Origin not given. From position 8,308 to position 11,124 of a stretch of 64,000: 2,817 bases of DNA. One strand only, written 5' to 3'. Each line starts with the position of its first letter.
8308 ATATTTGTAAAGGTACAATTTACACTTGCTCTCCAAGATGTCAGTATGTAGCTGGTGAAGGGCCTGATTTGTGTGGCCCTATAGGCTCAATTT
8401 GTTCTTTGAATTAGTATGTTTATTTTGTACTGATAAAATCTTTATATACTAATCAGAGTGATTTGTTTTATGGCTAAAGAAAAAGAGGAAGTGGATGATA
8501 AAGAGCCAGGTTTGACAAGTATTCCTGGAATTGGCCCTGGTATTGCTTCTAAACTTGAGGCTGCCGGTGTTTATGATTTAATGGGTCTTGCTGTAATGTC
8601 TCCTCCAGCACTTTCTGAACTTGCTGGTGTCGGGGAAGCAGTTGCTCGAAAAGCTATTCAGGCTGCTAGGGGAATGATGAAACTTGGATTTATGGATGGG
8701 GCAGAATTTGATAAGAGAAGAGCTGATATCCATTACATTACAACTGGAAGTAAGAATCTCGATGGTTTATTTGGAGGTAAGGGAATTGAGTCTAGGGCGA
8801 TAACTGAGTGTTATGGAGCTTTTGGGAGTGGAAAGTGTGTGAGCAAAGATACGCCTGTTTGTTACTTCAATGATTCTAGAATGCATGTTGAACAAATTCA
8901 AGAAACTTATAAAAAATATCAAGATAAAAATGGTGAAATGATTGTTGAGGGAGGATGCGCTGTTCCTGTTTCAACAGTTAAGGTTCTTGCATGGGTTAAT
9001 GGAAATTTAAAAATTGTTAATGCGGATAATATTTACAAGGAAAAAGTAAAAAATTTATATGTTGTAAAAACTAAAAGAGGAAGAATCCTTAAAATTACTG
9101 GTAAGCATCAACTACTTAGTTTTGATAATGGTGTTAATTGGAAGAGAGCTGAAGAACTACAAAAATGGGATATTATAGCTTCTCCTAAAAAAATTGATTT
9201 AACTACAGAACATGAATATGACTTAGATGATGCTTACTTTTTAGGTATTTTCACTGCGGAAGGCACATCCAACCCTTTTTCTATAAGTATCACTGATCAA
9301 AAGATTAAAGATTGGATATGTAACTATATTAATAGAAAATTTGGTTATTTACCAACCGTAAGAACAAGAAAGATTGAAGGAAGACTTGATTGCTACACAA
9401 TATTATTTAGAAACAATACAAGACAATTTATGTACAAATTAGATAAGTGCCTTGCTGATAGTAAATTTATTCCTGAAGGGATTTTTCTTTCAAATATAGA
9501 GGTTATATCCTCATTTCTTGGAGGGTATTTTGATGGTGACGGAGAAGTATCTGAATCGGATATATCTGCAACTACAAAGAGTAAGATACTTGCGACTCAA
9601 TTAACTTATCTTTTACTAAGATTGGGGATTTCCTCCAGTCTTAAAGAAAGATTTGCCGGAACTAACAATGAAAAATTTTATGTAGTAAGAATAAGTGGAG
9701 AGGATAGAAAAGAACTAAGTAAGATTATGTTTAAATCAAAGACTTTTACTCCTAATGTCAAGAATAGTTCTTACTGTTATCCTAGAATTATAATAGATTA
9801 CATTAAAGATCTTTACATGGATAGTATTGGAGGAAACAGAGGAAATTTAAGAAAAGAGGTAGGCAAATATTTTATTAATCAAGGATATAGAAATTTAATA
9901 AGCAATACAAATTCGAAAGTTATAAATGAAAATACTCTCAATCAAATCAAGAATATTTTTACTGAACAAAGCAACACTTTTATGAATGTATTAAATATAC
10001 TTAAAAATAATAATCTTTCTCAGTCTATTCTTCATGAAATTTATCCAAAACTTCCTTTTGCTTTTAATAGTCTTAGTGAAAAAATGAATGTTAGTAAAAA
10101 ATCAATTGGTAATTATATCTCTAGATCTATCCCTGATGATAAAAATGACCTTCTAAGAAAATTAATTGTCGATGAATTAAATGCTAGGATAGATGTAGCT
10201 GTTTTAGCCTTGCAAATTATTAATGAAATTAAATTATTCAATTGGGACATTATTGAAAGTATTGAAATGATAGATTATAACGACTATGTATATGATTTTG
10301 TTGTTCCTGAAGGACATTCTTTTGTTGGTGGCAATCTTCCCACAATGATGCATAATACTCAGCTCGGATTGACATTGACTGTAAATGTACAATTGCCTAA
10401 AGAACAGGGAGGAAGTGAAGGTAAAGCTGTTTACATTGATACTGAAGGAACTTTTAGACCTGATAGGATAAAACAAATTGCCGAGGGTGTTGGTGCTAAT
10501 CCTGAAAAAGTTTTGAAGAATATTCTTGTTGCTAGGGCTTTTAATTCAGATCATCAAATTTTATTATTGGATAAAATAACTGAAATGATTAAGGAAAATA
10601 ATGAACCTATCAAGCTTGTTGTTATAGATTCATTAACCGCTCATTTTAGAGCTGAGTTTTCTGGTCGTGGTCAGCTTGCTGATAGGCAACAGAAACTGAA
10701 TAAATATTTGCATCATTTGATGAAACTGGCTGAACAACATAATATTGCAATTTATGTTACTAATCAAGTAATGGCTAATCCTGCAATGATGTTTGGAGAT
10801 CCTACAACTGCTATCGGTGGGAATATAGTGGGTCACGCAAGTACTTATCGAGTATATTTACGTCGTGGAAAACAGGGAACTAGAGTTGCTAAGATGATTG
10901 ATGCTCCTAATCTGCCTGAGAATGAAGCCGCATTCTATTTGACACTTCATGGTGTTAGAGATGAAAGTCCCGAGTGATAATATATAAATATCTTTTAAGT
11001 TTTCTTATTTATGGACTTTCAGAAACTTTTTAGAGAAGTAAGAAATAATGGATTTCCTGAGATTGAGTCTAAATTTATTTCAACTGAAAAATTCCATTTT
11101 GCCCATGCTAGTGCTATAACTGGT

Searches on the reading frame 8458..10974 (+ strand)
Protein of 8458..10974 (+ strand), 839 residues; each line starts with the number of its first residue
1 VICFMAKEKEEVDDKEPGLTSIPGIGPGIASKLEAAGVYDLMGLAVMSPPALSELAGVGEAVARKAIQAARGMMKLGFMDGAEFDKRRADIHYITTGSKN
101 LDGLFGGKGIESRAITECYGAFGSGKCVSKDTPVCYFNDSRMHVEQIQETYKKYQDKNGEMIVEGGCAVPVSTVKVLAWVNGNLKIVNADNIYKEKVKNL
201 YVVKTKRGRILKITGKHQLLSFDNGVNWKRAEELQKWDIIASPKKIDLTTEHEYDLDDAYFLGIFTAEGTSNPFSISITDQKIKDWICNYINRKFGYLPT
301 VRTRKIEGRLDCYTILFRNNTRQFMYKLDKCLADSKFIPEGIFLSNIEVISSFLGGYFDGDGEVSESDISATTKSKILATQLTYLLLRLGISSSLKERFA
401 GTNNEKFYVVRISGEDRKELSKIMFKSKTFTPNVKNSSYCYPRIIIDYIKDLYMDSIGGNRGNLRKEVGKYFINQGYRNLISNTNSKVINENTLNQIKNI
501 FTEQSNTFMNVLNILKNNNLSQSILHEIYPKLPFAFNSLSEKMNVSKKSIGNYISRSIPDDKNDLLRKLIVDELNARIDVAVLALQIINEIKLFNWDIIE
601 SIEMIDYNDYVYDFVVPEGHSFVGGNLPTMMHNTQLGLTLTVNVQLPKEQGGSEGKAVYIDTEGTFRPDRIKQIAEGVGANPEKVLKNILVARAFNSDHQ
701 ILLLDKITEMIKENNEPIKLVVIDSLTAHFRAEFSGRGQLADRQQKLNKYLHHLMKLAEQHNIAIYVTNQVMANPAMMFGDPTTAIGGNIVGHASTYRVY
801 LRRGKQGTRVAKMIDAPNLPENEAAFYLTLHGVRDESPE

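Call 53: search_protein_families(library=pfam, proteins=[window:8458-10974:+], max_evalue=0.001)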
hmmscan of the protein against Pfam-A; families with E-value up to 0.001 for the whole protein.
window:8458-10974:+ (839 aa): 6 families
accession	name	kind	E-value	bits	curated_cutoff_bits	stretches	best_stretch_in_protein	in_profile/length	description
PF08423.17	Rad51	-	2.2e-84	283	22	2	633-835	39-243/244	Rad51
PF14528.11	LAGLIDADG_3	-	8e-18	64.9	22.5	1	349-420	2-77/82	LAGLIDADG-like domain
PF14890.11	Intein_splicing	-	6.8e-16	58.9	35.8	1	173-633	37-155/155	Intein splicing domain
PF00154.27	RecA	-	7.1e-11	42.5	27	1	650-810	76-227/262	recA bacterial DNA recombination protein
PF14520.12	HHH_5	-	4.6e-08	33.9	27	1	19-71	4-56/57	Helix-hairpin-helix domain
PF05204.19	Hom_end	-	6.3e-05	23.5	21.1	1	338-417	2-89/110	Homing endonuclease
